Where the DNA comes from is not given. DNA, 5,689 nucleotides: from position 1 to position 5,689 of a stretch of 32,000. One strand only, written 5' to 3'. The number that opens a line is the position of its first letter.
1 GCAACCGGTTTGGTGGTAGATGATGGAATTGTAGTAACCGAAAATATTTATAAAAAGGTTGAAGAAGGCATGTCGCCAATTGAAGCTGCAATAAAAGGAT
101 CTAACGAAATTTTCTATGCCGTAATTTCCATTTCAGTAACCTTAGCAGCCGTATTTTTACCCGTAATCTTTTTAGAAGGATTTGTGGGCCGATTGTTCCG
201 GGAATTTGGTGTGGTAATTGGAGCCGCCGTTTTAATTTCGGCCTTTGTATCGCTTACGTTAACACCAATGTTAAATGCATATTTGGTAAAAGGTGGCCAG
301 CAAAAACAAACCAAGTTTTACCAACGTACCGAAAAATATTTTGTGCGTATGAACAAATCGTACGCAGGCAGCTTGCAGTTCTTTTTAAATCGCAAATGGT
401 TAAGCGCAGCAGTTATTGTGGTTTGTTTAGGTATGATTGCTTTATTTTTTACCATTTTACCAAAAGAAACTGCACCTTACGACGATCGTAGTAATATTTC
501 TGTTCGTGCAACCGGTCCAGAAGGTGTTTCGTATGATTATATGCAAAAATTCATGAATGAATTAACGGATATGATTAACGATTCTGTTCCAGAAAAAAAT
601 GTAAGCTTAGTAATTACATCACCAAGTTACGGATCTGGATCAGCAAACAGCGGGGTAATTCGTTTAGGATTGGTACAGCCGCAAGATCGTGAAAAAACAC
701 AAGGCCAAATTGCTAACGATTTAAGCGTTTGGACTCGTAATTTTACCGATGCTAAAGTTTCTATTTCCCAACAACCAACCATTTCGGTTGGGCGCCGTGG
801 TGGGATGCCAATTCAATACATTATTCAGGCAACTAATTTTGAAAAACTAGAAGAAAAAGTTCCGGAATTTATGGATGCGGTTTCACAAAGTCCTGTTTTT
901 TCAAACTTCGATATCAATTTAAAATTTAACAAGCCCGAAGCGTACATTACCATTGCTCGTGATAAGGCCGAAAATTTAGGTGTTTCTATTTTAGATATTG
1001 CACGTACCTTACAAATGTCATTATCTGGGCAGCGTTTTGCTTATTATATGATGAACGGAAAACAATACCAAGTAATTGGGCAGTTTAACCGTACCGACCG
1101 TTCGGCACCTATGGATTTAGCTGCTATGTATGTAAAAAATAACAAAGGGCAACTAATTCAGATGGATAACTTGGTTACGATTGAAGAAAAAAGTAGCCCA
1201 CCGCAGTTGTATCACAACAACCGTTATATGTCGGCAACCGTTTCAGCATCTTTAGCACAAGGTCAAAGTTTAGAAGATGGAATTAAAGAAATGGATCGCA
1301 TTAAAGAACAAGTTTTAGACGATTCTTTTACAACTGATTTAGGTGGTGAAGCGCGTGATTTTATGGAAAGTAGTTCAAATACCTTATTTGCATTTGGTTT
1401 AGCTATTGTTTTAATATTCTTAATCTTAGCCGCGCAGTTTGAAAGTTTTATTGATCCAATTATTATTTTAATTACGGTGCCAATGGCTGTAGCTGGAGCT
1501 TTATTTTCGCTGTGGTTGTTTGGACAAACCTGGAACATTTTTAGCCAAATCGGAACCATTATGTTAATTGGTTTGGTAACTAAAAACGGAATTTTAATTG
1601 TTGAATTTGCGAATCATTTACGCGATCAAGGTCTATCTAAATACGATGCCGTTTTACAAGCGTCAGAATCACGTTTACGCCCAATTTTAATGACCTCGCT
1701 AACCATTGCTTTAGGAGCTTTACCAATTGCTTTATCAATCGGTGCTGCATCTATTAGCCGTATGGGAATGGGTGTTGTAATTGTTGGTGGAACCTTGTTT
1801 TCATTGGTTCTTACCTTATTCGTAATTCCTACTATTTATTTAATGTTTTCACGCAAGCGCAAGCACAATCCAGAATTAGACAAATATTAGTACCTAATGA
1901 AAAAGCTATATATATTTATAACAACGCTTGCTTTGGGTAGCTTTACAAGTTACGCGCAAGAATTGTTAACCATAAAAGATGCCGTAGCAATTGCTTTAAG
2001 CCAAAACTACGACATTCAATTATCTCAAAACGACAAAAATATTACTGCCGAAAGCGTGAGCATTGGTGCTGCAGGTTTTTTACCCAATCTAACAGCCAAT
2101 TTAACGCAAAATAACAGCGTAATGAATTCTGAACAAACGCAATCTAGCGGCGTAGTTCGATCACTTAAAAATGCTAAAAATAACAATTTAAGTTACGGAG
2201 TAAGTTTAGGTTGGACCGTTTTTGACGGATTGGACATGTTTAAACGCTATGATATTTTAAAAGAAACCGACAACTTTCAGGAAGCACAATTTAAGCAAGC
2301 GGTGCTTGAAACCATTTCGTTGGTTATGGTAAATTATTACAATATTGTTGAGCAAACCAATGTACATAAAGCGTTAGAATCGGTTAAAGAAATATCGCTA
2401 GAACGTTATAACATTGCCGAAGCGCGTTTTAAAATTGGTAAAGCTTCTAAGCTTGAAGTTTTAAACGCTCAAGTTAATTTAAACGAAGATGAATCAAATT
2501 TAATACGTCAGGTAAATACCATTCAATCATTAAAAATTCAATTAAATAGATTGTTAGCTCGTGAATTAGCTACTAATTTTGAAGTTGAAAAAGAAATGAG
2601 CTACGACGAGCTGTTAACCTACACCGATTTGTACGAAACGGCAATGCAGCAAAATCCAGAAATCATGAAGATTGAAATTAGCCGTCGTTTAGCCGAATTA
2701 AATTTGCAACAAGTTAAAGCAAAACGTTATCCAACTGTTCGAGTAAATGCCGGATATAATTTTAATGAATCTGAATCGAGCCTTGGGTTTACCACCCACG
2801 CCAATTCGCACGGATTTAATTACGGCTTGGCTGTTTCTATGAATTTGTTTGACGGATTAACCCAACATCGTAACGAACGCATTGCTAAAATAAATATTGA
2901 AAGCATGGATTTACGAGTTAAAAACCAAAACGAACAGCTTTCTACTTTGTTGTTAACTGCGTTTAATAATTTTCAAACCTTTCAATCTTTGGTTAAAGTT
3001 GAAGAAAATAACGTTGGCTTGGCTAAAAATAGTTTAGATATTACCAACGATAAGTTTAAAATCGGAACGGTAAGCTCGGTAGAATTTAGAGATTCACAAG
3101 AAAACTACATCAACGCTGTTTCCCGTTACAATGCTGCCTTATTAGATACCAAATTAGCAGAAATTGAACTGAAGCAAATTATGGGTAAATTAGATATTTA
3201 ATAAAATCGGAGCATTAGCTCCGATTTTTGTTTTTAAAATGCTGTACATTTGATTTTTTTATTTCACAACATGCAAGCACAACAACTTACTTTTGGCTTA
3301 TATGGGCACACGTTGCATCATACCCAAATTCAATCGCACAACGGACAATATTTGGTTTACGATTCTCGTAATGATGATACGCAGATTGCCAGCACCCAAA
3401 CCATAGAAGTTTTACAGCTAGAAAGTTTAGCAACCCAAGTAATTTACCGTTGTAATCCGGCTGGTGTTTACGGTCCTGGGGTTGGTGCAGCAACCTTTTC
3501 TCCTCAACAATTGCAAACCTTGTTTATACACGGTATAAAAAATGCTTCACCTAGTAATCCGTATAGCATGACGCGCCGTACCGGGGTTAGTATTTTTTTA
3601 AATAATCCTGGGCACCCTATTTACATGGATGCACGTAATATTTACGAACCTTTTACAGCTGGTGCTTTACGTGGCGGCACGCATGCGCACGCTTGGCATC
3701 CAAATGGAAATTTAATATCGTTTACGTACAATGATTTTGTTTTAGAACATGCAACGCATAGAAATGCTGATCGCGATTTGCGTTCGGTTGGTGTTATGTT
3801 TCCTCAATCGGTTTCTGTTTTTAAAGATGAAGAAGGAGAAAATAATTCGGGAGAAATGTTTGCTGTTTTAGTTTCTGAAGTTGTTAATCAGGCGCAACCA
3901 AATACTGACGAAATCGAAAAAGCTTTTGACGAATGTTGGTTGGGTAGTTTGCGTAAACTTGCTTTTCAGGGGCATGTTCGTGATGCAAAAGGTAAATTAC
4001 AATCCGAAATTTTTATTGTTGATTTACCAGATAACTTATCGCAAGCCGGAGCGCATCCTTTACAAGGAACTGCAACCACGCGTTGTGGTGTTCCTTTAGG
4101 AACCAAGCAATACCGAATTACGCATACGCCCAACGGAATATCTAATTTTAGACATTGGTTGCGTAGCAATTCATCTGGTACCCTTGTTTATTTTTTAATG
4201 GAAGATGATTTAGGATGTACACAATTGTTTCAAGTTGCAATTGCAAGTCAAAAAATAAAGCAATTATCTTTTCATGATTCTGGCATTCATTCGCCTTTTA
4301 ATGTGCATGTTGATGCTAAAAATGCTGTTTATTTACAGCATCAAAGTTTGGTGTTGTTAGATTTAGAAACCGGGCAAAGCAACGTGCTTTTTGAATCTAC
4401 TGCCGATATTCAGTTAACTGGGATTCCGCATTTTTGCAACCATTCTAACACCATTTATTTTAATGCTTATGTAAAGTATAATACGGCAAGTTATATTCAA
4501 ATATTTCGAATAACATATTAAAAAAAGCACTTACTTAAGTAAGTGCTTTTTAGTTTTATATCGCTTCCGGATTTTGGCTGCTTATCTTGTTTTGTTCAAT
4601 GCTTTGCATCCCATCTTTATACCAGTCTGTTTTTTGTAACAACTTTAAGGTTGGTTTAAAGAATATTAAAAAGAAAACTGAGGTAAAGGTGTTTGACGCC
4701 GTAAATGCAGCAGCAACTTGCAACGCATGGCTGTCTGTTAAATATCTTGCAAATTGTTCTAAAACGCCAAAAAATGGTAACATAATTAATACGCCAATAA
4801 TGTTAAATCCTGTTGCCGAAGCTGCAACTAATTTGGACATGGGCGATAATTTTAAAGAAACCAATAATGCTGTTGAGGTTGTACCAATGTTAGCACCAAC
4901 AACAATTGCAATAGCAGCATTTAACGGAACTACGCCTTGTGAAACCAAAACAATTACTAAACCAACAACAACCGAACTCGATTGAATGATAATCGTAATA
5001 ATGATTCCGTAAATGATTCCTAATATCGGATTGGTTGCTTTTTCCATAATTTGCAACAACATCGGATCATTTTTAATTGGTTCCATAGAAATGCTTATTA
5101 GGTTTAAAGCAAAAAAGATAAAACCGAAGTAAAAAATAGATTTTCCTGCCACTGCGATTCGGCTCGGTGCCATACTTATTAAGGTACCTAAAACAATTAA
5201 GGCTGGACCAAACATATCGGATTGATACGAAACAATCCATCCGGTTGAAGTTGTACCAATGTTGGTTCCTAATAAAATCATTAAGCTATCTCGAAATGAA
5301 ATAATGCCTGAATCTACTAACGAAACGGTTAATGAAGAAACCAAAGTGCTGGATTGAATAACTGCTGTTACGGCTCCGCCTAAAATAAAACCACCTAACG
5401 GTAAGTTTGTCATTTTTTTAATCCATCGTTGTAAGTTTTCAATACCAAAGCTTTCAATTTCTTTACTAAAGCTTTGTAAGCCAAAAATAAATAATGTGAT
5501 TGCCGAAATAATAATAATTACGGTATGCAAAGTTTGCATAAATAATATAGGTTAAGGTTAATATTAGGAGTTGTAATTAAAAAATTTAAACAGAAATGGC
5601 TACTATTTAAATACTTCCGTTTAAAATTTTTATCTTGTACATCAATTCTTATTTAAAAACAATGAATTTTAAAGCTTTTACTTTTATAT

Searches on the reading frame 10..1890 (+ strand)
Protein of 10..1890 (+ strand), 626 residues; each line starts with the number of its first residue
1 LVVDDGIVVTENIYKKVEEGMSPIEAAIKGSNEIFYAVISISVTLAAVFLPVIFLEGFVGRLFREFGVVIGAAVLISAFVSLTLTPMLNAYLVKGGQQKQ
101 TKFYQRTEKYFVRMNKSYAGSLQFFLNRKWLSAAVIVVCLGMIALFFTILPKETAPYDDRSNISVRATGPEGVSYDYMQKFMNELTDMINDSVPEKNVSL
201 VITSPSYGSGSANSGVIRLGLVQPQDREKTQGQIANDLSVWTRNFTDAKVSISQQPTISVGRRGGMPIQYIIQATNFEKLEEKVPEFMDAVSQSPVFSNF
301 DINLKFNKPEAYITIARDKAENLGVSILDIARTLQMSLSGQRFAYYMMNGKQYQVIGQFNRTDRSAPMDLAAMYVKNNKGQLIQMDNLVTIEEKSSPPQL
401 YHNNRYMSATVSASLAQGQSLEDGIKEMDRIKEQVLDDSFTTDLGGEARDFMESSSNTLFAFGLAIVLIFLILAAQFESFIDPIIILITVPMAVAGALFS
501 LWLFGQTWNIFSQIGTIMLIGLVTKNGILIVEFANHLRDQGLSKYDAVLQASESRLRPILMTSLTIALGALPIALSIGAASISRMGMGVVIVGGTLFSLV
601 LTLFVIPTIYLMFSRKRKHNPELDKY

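Call 67: search_protein_families(library=pfam, proteins=[window:10-1890:+], max_evalue=0.0001)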
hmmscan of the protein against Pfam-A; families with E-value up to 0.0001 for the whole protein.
window:10-1890:+ (626 aa): 2 families
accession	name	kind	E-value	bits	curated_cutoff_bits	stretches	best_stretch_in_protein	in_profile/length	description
PF00873.25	ACR_tran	-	2.5e-156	522.5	28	1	1-613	397-1020/1021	AcrB/AcrD/AcrF family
PF03176.21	MMPL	-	2.3e-15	56.8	20.5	1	407-617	88-306/333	MMPL family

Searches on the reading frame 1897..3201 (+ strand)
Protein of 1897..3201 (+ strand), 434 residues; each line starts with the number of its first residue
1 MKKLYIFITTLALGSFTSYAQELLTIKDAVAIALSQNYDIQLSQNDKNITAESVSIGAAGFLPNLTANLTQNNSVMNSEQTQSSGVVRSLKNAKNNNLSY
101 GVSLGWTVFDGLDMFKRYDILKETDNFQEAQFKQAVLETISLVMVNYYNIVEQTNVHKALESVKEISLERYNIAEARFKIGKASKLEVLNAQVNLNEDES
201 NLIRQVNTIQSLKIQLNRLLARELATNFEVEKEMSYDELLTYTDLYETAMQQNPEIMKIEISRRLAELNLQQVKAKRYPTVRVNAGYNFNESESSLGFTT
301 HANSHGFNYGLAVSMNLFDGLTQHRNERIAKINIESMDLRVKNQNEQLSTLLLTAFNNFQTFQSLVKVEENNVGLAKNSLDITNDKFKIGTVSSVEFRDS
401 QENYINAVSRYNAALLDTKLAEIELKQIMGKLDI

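Call 67: search_protein_families(library=pfam, proteins=[window:1897-3201:+], max_evalue=0.0001)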
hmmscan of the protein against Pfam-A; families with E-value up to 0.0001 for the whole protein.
window:1897-3201:+ (434 aa): 1 family
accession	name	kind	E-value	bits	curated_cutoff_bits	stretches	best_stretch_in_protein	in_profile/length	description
PF02321.23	OEP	-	2e-59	201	22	2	244-430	3-187/187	Outer membrane efflux protein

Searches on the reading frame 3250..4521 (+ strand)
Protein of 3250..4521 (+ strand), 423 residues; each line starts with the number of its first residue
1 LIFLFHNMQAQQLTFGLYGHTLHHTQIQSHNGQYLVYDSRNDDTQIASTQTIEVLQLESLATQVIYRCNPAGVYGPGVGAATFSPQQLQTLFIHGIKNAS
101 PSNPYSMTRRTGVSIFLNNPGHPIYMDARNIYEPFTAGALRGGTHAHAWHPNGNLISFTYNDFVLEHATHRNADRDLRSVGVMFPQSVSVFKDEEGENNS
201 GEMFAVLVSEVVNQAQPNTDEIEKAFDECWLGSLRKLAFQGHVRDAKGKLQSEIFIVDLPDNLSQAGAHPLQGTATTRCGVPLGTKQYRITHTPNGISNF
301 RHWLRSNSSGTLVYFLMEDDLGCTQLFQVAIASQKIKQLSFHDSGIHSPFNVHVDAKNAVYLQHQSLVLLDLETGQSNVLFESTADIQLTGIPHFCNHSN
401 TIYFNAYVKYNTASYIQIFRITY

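Call 67: search_protein_families(library=pfam, proteins=[window:3250-4521:+], max_evalue=0.0001)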
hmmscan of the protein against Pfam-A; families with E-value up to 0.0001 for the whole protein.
window:3250-4521:+ (423 aa): 1 family
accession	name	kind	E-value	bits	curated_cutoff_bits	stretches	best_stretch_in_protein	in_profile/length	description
PF12566.14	DUF3748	-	3.1e-31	108.4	27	1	78-188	2-112/123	Protein of unknown function (DUF3748)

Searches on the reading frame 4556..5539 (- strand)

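Call 67: search_protein_families(library=pfam, proteins=[window:4556-5539:-], max_evalue=0.0001)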
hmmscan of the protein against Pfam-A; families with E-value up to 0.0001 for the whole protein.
window:4556-5539:- (327 aa): 1 family
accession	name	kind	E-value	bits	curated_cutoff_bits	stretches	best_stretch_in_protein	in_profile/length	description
PF02690.20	Na_Pi_cotrans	-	3.1e-50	170.2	29.1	2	16-149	1-136/137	Na+/Pi-cotransporter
